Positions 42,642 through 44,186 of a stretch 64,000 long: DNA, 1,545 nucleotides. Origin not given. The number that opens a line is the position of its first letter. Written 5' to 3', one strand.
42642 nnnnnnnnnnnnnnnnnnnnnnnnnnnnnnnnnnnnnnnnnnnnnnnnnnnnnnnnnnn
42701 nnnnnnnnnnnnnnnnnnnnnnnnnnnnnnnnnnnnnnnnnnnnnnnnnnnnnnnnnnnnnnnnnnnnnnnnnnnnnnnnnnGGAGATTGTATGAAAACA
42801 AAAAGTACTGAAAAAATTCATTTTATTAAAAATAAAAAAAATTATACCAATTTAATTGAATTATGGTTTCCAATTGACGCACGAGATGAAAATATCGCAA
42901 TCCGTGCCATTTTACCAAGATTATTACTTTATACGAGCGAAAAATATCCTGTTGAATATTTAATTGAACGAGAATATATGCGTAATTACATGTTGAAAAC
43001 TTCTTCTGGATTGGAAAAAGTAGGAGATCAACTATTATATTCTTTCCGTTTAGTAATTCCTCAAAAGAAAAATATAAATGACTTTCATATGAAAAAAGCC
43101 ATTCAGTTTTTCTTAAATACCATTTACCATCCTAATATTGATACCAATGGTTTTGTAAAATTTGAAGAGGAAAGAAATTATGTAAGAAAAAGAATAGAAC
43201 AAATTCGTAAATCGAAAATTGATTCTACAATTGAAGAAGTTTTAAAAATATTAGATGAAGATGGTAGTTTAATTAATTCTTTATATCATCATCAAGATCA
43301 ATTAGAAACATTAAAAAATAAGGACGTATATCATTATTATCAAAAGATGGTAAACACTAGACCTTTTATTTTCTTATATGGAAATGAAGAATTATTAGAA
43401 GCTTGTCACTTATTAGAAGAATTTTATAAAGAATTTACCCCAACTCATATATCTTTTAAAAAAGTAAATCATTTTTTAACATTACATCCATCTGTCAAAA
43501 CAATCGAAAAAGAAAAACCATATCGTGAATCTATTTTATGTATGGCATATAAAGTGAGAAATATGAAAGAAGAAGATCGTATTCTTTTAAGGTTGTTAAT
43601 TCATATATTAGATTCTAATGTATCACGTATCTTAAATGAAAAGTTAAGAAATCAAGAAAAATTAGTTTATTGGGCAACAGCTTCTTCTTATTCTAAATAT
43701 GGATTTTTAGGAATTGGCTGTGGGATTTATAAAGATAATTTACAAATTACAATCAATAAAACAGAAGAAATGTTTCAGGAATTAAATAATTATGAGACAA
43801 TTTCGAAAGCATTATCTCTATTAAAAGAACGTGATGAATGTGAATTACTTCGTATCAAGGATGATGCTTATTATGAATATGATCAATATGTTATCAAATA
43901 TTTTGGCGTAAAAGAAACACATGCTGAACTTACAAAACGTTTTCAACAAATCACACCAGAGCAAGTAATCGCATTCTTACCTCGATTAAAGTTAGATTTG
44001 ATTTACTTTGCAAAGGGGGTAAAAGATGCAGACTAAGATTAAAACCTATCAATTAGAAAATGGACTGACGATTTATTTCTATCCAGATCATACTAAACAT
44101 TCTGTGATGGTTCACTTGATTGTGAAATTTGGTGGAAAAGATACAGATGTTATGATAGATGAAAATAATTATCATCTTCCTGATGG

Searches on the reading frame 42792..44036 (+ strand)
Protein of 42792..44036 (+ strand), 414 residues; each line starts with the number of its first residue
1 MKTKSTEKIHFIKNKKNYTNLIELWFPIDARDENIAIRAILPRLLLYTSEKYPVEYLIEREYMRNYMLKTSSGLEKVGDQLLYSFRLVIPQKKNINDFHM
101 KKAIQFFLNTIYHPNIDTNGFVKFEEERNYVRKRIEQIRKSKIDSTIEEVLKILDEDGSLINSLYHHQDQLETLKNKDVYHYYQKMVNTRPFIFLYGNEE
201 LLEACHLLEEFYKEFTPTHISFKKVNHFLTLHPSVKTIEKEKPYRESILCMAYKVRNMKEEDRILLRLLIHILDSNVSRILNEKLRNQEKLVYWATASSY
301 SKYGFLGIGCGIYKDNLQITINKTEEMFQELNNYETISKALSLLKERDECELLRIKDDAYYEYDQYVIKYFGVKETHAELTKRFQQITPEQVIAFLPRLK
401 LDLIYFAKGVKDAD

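Call 14: find_encoding_contigs(protein=window:42792-44036:+, flank=10000, max_places=1)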
Protein window:42792-44036:+ (414 aa): 6 contigs read that carry it; 1 place shown.
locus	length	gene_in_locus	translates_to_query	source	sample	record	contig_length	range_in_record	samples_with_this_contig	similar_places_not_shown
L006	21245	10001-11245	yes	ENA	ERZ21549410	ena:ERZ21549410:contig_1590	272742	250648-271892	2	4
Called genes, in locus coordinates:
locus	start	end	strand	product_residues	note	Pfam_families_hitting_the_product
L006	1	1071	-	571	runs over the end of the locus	PF00753:Lactamase_B, PF12706:Lactamase_B_2, PF23023:Anti-Pycsar_Apyc1 (weak), PF22505:RNase_J_b_CASP, PF07521:RMMBL, PF17770:RNase_J_C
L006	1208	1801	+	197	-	-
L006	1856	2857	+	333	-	PF13614:AAA_31 (faint), PF02881:SRP54_N, PF13604:AAA_30 (weak), PF00448:SRP54, PF01656:CbiA (faint), PF13207:AAA_17 (weak)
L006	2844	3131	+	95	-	-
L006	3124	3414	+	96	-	PF04297:UPF0122, PF04545:Sigma70_r4 (weak)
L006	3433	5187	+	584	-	PF01935:DUF87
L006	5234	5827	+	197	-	PF13529:Peptidase_C39_2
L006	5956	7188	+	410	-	PF13421:Band_7_1 (weak), PF09851:SHOCT (weak)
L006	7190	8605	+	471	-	-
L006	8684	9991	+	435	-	PF02881:SRP54_N, PF13401:AAA_22 (weak), PF00448:SRP54, PF02978:SRP_SPB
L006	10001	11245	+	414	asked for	PF05193:Peptidase_M16_C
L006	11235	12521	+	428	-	PF00675:Peptidase_M16 (weak), PF05193:Peptidase_M16_C (weak)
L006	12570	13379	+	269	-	PF00132:Hexapep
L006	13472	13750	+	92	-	PF11122:Spore-coat_CotD (weak)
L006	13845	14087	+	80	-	PF04014:MazE_antitoxin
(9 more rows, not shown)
